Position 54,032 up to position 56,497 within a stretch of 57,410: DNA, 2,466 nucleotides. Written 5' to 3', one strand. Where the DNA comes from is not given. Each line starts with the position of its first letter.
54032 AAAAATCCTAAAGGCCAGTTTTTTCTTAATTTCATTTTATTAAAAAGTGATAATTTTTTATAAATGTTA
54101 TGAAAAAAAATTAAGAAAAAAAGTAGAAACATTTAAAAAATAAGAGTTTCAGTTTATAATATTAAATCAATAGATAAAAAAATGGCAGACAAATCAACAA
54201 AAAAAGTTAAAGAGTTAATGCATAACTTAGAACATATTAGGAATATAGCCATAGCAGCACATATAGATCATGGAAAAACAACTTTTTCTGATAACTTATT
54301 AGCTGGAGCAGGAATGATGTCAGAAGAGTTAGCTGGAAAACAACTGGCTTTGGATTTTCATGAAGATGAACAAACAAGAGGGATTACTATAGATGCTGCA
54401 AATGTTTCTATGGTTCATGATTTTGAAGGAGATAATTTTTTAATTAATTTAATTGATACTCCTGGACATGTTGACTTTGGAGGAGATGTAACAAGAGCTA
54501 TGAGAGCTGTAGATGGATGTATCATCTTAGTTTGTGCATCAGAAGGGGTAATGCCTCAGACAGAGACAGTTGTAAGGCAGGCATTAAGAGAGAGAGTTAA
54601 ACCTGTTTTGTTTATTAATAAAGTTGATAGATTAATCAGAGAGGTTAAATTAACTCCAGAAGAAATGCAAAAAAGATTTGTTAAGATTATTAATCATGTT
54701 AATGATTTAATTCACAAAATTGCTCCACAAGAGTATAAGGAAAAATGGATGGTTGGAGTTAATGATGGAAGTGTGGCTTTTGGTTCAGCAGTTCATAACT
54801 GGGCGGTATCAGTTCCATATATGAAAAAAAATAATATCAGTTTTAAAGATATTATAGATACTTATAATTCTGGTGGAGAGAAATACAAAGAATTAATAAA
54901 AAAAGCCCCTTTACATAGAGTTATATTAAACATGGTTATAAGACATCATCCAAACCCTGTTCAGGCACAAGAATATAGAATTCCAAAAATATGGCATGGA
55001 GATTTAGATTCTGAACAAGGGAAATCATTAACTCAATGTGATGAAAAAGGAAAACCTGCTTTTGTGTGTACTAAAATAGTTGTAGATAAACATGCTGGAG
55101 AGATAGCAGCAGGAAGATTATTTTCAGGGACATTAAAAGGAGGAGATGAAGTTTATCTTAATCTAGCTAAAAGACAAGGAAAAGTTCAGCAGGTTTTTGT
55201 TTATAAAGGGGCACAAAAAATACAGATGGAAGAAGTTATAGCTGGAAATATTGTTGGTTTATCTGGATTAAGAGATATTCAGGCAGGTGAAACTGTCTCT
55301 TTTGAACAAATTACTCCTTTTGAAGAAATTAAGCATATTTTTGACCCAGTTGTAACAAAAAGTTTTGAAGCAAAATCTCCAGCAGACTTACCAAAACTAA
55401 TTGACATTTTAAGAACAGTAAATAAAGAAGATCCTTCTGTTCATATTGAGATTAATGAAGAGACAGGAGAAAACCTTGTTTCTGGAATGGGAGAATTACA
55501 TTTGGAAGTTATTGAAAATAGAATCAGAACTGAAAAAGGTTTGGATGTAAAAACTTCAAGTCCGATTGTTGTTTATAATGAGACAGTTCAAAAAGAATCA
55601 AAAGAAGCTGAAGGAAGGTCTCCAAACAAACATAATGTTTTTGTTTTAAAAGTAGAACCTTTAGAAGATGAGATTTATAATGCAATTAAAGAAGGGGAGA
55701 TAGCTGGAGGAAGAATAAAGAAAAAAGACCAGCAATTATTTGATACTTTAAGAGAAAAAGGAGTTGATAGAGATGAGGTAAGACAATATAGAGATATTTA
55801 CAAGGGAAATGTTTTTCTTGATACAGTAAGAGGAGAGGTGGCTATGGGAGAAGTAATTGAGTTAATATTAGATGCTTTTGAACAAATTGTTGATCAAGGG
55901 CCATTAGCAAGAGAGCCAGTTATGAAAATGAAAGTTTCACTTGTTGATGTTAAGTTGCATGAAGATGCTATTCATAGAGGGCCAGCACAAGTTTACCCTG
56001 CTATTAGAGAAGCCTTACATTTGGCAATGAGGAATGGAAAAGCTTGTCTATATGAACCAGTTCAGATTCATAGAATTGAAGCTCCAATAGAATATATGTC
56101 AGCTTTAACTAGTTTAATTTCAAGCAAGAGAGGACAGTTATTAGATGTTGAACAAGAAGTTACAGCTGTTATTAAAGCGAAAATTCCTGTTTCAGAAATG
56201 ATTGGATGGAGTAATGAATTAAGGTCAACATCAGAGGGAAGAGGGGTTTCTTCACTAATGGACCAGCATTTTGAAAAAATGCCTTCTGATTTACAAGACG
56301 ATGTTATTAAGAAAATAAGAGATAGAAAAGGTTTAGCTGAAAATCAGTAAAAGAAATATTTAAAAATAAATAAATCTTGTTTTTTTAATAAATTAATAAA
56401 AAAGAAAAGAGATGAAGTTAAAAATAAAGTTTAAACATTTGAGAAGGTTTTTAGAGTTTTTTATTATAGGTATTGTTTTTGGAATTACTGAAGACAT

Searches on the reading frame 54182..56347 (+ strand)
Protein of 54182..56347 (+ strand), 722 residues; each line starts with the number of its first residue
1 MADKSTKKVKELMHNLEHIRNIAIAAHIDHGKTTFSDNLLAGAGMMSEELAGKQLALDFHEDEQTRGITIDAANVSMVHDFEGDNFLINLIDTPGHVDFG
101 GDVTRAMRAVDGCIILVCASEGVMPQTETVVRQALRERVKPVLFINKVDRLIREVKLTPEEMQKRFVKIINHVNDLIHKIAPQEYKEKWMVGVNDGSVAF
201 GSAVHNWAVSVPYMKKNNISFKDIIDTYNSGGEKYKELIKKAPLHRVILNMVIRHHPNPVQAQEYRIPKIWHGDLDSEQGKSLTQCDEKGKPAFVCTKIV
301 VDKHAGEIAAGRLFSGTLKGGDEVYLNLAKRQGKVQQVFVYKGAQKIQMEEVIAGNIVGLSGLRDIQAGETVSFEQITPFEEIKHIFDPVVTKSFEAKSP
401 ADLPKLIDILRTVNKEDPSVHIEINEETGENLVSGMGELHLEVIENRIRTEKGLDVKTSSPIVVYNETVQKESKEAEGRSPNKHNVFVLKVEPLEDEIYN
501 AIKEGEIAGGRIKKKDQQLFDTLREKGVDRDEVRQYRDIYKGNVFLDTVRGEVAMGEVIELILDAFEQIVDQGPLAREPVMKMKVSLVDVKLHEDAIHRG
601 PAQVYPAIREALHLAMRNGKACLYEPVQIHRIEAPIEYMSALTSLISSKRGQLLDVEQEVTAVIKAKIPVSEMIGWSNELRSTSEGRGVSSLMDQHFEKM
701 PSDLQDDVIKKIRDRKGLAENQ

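Call 39: search_protein_families(library=pfam, proteins=[window:54182-56347:+], max_evalue=0.00001)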
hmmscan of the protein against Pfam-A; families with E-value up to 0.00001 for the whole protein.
window:54182-56347:+ (722 aa): 6 families
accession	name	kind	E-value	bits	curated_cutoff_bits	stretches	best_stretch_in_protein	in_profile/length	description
PF00009.33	GTP_EFTU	-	1.8e-54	184.7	26.5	1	18-247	2-177/188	Elongation factor Tu GTP binding domain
PF14492.12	EFG_III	-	1.5e-20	73.4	27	1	388-459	3-74/75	Elongation Factor G, domain III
PF03764.24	EFG_IV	-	4.8e-19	68.8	24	1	526-619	24-120/121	Elongation factor G, domain IV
PF00679.30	EFG_C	-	1.7e-18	66.9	27.9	1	623-707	2-88/89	Elongation factor G C-terminus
PF03144.31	GTP_EFTU_D2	-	1.9e-13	51.1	30.3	1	306-372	1-72/73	Elongation factor Tu domain 2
PF22042.2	EF-G_D2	-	2.1e-12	47.4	27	1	297-372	7-81/84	Elongation factor G domain 2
